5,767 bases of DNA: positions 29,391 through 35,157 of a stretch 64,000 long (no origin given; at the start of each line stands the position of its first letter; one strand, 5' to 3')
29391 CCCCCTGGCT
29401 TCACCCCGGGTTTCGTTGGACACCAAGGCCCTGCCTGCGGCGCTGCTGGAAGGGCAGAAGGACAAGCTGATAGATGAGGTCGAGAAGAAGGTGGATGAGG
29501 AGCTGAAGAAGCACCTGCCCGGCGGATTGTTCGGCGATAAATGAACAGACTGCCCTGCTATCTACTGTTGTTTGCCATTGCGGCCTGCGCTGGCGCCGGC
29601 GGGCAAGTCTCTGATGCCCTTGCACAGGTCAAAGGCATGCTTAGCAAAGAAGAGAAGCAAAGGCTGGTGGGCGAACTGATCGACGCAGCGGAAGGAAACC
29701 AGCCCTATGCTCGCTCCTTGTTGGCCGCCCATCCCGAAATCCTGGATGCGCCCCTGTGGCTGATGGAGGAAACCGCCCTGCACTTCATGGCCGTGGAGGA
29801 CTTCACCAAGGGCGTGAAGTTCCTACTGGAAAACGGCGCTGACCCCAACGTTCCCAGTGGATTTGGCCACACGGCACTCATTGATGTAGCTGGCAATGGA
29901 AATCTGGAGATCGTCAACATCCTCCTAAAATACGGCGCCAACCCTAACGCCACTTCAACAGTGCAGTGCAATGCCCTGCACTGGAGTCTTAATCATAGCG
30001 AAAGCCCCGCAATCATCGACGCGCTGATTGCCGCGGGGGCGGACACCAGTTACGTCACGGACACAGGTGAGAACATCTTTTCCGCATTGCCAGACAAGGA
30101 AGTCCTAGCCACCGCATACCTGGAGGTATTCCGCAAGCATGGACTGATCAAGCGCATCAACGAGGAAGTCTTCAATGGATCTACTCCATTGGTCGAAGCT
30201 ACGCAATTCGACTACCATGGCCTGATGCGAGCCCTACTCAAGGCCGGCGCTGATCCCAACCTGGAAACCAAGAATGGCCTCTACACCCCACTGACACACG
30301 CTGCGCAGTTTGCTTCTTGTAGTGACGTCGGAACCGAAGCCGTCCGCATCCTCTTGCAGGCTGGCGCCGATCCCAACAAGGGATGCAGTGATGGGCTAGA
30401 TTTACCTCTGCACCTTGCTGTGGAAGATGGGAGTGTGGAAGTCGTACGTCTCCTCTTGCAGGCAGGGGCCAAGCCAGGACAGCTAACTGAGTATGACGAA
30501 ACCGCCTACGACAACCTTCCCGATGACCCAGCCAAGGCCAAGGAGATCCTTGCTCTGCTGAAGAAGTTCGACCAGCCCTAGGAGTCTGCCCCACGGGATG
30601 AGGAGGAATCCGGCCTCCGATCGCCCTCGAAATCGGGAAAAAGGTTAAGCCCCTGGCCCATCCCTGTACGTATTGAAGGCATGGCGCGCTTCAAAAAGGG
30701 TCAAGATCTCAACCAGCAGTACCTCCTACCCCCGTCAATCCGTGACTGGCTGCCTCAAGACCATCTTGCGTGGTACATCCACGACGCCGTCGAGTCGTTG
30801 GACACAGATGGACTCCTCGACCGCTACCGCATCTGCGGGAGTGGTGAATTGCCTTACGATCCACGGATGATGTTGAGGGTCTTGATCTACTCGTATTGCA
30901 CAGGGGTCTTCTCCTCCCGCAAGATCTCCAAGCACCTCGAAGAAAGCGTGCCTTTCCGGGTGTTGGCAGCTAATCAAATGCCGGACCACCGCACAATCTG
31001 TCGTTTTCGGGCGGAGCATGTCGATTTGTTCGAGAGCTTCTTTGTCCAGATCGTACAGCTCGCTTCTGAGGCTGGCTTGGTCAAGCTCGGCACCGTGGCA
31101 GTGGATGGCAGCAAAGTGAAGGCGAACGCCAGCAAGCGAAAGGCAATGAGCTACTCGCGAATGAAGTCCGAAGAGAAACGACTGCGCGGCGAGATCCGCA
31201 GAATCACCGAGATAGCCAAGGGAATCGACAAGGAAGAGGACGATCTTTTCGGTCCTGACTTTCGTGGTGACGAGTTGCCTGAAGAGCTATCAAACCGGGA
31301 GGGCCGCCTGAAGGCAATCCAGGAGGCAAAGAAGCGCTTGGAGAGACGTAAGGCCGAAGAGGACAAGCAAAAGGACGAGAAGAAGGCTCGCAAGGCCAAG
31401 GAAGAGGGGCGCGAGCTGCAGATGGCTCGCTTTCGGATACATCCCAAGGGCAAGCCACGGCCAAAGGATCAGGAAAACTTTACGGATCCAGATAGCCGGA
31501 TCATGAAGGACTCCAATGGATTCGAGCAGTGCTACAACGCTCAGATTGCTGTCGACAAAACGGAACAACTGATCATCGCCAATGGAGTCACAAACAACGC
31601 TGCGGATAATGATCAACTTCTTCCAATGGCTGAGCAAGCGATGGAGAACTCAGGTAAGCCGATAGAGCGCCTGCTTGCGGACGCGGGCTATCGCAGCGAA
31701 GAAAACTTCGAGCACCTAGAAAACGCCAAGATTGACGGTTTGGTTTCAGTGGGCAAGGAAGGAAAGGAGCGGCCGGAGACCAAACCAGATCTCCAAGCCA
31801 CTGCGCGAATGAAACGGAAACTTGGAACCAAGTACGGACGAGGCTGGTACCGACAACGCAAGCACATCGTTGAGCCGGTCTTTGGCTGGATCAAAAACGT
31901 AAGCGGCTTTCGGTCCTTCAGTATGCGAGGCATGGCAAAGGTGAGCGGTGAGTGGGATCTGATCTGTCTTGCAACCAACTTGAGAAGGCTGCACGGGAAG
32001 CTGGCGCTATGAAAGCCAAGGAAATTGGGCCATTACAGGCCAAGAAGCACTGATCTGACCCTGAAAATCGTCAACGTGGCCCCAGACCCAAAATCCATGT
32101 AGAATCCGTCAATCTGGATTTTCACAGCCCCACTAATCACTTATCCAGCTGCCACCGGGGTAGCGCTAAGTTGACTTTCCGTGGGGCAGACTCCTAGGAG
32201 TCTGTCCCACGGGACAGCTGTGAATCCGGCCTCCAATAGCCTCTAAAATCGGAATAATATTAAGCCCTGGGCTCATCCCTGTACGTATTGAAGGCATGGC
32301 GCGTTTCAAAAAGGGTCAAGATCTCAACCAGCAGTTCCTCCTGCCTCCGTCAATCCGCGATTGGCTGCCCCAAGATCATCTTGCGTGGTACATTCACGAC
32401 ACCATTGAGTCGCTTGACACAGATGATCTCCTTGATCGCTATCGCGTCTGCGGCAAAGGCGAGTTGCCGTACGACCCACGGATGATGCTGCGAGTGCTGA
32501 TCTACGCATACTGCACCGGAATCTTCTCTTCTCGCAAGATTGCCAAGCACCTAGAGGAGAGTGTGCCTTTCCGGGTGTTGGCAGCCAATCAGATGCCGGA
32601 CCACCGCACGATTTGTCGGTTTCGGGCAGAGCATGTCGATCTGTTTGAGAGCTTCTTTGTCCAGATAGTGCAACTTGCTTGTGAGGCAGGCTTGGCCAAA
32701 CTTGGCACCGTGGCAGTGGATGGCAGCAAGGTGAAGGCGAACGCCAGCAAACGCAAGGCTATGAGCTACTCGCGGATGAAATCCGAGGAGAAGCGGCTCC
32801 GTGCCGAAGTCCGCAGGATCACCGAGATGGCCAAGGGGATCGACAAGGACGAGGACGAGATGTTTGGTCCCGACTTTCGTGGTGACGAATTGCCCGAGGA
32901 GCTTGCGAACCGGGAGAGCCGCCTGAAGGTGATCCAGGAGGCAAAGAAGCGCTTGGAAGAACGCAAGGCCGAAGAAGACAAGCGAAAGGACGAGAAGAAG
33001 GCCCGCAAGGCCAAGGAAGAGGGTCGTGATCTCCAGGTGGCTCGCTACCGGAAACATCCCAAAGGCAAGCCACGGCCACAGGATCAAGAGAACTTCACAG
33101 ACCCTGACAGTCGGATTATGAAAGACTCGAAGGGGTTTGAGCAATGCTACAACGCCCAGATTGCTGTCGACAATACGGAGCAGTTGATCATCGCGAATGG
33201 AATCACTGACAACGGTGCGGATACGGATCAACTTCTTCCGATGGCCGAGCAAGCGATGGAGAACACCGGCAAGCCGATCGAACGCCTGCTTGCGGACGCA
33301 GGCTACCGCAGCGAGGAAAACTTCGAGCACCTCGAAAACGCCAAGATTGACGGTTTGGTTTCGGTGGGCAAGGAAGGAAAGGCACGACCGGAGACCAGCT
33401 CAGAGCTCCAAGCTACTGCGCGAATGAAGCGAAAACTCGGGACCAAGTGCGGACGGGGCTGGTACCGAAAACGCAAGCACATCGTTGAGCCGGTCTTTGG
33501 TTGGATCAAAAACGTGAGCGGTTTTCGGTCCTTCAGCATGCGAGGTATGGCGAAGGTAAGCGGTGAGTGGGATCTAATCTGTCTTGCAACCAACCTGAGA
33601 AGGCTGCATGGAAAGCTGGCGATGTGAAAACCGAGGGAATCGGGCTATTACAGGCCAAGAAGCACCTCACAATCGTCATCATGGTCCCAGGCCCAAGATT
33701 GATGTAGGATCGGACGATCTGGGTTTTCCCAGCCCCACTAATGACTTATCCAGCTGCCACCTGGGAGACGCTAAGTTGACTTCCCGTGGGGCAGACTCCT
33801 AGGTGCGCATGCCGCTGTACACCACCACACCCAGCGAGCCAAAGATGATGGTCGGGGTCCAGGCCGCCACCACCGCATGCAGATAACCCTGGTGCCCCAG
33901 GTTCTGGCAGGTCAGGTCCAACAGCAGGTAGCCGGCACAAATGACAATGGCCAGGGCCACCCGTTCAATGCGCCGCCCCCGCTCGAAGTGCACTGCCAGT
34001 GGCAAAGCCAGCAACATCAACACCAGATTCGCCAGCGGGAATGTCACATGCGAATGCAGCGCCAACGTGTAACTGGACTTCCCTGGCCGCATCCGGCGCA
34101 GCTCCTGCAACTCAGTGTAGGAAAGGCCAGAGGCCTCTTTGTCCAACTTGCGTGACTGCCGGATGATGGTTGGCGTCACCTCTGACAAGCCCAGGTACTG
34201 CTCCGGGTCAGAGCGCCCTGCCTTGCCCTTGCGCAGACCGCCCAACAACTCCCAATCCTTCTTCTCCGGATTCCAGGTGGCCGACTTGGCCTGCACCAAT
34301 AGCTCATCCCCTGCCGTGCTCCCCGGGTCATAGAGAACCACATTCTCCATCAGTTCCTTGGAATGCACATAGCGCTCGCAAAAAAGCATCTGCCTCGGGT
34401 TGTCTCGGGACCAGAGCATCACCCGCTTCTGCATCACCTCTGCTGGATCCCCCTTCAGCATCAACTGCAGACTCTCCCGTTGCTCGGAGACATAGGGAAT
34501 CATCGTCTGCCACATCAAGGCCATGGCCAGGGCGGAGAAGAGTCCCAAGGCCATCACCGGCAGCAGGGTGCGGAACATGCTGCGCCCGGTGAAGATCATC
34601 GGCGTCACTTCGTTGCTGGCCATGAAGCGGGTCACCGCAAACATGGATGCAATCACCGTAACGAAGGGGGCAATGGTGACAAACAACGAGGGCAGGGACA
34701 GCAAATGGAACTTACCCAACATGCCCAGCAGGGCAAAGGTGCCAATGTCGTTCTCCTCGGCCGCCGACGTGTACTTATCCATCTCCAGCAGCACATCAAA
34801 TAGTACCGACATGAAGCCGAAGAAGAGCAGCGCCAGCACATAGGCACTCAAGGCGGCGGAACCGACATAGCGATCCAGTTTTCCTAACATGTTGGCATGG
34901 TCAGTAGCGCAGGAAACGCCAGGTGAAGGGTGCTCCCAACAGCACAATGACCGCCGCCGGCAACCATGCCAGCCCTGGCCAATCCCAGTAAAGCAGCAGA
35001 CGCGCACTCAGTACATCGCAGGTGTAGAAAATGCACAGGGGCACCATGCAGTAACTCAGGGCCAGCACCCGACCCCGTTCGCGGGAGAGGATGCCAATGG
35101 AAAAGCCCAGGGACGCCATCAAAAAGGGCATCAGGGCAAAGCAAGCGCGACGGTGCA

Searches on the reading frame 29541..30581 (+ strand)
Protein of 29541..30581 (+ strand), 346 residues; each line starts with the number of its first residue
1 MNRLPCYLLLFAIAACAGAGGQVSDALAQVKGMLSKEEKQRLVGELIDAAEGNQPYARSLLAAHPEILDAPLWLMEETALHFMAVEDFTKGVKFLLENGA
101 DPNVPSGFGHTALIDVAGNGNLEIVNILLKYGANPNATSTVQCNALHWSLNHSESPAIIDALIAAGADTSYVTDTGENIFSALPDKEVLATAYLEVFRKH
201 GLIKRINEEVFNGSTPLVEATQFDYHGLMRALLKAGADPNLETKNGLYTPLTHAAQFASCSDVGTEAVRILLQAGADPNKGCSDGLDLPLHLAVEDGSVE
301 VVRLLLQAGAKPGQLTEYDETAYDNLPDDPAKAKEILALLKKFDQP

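Call 46: search_protein_families(library=pfam, proteins=[window:29541-30581:+], max_evalue=0.00001)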
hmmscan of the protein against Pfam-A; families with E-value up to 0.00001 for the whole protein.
window:29541-30581:+ (346 aa): 5 families
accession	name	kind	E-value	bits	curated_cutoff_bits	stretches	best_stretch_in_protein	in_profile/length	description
PF12796.13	Ank_2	-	4.4e-43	146.2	27.3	4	80-169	1-86/90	Ankyrin repeats (3 copies)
PF00023.36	Ank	-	1e-34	117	21.1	0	109-138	2-31/33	Ankyrin repeat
PF13606.12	Ank_3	-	9.3e-23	78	22.3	0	289-312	5-28/30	Ankyrin repeat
PF13857.12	Ank_5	-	1.3e-20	73.7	27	1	95-139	1-46/56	Ankyrin repeats (many copies)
PF13637.12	Ank_4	-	2e-18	66.5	22.7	0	92-129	13-50/50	Ankyrin repeats (many copies)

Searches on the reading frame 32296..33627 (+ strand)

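Call 46: search_protein_families(library=pfam, proteins=[window:32296-33627:+], max_evalue=0.00001)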
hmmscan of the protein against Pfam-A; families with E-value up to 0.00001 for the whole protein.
window:32296-33627:+ (443 aa): 3 families
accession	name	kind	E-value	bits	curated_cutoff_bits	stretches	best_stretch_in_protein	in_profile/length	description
PF01609.27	DDE_Tnp_1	-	8.5e-19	68.5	23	1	273-434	25-200/200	Transposase DDE domain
PF05598.16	DUF772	-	2.6e-18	66.2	23.1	1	55-124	1-74/74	Transposase domain (DUF772)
PF13751.12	DDE_Tnp_1_6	-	2.6e-13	50.8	25.1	1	370-438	56-125/125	Transposase DDE domain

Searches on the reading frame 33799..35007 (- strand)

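Call 46: search_protein_families(library=pfam, proteins=[window:33799-35007:-], max_evalue=0.00001)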
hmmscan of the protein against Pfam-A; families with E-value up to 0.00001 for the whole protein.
window:33799-35007:- (402 aa): 1 family
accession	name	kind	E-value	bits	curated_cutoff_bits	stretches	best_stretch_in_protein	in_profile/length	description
PF03739.19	LptF_LptG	-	1.3e-51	176.2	27.9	1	46-397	1-351/353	Lipopolysaccharide export system permease LptF/LptG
